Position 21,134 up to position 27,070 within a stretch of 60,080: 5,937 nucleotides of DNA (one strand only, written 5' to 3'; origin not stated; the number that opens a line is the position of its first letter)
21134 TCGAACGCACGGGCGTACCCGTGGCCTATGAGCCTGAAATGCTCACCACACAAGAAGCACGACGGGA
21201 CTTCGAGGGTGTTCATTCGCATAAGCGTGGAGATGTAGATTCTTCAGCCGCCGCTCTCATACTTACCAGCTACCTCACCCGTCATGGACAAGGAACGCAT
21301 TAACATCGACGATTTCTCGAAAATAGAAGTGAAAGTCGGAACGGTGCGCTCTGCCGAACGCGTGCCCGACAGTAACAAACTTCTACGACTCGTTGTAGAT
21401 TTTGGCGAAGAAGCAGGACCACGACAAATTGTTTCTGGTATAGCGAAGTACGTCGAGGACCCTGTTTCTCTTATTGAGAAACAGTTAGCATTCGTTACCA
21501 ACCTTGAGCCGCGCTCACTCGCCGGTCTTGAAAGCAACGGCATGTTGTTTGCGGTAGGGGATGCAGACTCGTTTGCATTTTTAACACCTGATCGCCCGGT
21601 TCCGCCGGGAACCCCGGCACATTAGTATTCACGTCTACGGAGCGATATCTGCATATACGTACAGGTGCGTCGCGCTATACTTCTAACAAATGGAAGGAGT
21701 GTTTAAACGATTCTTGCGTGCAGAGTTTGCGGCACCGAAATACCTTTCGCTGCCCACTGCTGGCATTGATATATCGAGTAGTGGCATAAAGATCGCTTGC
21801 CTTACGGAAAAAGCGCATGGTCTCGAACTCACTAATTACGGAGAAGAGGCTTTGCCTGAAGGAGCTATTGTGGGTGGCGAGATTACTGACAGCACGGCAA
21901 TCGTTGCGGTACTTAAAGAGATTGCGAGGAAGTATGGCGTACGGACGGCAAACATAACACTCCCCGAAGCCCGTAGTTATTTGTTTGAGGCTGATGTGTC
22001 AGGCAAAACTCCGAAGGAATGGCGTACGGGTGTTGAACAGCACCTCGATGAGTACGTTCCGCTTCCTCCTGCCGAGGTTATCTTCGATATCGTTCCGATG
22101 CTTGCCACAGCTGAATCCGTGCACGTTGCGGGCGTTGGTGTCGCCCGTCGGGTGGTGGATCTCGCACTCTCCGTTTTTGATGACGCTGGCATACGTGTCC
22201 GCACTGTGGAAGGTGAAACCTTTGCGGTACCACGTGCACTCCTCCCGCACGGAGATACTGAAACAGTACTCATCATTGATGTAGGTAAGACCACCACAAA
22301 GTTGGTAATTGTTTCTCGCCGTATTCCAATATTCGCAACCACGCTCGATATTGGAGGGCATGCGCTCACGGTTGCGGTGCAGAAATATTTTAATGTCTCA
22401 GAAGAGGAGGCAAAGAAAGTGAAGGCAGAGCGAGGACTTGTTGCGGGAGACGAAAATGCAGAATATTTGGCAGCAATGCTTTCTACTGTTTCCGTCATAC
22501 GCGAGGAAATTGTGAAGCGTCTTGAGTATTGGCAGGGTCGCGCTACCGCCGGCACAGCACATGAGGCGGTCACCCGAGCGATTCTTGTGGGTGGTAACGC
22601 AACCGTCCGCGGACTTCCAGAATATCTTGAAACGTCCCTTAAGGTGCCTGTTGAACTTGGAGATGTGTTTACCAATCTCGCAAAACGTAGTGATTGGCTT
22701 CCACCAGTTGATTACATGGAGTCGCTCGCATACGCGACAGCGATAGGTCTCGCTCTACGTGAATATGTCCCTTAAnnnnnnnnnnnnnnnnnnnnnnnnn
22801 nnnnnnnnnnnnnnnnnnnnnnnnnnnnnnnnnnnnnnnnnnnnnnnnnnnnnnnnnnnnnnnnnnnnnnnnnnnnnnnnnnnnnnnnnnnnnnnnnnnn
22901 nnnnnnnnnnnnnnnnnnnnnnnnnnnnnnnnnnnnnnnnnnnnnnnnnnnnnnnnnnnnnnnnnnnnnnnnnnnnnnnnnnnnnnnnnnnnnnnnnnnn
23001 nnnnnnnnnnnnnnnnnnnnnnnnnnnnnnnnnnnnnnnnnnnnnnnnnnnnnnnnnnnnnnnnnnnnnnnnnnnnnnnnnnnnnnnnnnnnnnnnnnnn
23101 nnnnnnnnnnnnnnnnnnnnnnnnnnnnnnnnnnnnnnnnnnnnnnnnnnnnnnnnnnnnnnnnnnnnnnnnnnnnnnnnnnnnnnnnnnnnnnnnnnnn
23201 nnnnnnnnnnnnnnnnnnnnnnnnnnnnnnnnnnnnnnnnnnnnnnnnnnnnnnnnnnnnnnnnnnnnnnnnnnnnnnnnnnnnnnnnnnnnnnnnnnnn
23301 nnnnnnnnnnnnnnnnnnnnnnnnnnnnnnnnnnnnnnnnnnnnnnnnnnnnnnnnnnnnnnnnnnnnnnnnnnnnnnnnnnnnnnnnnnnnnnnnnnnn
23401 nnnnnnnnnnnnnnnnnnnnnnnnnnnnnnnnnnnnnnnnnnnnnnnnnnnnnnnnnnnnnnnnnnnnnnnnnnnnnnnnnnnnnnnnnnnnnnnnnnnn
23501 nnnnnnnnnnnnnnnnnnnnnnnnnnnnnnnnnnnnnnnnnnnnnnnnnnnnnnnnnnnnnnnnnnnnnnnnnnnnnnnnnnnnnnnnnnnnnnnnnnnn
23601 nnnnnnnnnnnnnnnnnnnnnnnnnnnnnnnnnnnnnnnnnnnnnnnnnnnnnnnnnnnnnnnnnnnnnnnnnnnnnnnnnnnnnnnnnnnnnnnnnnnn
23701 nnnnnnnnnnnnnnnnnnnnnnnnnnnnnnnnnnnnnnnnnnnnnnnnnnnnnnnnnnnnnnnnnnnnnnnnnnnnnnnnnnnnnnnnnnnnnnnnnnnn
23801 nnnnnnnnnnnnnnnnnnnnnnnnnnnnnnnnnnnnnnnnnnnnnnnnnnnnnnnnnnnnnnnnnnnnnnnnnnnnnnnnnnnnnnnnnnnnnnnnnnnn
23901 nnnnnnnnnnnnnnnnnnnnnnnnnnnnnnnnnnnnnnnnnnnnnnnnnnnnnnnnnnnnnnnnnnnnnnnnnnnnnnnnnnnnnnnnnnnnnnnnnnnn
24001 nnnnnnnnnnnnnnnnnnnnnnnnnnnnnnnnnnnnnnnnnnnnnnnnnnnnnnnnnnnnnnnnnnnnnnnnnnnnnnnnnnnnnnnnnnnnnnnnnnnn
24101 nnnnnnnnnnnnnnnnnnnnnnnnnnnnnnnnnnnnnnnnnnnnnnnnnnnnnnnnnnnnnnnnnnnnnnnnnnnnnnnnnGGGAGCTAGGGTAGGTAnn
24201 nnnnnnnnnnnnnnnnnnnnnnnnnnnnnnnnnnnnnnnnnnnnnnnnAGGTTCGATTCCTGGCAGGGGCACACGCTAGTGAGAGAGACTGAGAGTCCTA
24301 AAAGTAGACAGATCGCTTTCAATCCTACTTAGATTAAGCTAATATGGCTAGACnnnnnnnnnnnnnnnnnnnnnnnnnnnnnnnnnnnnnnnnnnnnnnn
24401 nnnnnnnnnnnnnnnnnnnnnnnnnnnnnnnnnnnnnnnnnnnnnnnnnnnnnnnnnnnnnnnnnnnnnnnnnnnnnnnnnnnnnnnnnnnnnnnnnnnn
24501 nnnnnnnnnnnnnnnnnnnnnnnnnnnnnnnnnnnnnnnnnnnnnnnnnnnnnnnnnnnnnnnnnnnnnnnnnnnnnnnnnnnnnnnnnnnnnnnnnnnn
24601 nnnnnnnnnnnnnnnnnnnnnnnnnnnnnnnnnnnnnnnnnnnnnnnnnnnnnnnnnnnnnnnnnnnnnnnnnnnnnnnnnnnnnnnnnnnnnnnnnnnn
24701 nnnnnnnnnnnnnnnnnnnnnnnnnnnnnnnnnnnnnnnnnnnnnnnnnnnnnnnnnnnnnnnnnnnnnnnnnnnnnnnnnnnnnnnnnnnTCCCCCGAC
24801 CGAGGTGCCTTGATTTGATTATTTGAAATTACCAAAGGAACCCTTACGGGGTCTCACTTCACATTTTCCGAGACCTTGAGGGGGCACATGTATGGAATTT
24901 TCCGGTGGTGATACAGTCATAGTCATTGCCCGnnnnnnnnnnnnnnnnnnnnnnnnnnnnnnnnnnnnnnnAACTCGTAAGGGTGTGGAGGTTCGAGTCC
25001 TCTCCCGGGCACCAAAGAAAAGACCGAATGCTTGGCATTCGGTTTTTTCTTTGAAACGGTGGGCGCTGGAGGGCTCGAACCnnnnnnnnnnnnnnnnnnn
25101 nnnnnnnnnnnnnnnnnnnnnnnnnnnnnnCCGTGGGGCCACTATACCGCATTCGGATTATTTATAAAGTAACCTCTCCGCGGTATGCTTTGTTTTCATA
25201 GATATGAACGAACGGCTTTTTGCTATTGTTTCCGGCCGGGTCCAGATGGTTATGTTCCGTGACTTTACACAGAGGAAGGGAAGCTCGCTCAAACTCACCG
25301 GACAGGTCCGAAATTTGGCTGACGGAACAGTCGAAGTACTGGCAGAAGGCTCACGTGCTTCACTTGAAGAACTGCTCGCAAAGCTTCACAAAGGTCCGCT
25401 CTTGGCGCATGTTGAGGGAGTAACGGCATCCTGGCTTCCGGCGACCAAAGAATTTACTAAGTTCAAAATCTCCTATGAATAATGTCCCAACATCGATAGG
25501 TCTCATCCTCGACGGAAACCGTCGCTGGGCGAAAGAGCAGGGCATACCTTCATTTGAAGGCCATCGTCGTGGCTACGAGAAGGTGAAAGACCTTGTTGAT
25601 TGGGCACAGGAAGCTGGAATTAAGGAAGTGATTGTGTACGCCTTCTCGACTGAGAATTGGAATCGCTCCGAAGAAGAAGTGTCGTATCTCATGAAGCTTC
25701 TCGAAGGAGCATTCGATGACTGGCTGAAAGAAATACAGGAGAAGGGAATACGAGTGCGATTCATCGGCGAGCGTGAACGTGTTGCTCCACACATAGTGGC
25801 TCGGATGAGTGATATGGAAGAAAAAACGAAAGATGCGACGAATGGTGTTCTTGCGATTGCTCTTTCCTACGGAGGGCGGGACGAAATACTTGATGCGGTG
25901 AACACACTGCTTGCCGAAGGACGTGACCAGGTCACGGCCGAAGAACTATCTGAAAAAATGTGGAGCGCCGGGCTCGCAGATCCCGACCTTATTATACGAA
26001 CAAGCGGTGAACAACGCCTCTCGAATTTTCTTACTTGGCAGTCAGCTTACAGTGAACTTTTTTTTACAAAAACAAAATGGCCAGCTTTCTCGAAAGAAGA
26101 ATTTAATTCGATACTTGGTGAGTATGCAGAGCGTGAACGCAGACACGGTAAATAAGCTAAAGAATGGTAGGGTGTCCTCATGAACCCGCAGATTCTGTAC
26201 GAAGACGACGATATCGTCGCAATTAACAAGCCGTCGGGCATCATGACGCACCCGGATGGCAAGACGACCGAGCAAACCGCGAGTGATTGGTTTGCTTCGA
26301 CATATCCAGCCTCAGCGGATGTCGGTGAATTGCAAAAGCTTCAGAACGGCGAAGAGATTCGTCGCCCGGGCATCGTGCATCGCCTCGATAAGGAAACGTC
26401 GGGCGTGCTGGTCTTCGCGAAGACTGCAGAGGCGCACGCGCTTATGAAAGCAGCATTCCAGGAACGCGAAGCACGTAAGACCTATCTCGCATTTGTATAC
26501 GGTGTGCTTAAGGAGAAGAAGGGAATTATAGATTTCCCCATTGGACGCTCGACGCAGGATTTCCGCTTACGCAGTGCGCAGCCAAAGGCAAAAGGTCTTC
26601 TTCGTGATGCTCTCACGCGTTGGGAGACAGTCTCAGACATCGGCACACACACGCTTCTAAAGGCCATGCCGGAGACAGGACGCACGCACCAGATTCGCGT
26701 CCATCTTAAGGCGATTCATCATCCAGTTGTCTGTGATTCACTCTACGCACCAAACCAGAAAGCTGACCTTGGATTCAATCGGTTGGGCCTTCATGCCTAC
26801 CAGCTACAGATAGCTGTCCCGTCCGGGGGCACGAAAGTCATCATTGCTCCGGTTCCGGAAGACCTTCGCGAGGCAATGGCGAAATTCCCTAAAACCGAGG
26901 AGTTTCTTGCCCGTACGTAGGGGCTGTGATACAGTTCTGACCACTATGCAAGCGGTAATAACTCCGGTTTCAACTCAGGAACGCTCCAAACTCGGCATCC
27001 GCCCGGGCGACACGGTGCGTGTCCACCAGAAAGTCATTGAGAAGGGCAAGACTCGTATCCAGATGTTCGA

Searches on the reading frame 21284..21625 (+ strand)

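Call 65: search_protein_families(library=pfam, proteins=[window:21284-21625:+], max_evalue=0.0001)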
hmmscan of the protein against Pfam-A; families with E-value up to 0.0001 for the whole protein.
window:21284-21625:+ (113 aa): 1 family
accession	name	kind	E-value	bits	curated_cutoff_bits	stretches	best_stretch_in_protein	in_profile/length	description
PF01588.26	tRNA_bind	-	4e-25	88.2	27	1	16-110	1-95/96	Putative tRNA binding domain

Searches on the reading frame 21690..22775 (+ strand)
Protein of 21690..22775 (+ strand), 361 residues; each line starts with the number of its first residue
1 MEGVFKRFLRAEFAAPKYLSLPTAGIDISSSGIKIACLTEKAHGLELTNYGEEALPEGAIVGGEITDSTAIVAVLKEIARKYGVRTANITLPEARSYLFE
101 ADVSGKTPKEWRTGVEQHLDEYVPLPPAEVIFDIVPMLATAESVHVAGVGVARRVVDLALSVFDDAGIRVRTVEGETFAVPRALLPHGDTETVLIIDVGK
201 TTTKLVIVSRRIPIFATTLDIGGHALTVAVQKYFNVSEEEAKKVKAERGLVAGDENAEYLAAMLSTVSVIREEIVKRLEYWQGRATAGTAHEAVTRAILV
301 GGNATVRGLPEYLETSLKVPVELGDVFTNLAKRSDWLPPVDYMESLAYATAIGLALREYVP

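Call 65: search_protein_families(library=pfam, proteins=[window:21690-22775:+], max_evalue=0.0001)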
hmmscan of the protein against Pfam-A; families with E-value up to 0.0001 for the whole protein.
window:21690-22775:+ (361 aa): 3 families
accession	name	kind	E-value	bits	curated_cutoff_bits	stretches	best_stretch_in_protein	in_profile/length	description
PF11104.14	PilM_2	-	4.2e-40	138.2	27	1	25-358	1-339/340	Type IV pilus assembly protein PilM;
PF14450.12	FtsA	-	7.5e-12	46.2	31.8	1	195-353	2-127/127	Cell division protein FtsA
PF06723.19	MreB_Mbl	-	1.5e-07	31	27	0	170-256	124-216/327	MreB/Mbl protein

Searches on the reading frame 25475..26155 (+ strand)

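Call 65: search_protein_families(library=pfam, proteins=[window:25475-26155:+], max_evalue=0.0001)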
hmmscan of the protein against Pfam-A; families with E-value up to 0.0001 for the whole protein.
window:25475-26155:+ (226 aa): 1 family
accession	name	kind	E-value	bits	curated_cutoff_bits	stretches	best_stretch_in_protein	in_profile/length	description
PF01255.24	Prenyltransf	-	9.7e-79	264.4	27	1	11-225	1-219/219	Putative undecaprenyl diphosphate synthase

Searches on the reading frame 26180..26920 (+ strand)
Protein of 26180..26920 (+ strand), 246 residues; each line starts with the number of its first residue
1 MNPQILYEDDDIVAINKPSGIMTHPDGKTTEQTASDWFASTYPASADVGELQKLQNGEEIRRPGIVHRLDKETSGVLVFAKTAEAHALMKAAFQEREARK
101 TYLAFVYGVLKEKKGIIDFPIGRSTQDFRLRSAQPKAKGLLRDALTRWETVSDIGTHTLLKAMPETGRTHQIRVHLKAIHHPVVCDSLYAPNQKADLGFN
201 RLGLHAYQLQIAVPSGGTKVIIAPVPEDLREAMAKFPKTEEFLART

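Call 11: search_protein_families(library=pfam, proteins=[window:26180-26920:+])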
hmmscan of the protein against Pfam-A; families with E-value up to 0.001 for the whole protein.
window:26180-26920:+ (246 aa): 1 family
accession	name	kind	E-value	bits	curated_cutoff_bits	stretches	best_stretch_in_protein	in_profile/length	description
PF00849.27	PseudoU_synth_2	-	9.2e-32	110.8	26.8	1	12-177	2-151/152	RNA pseudouridylate synthase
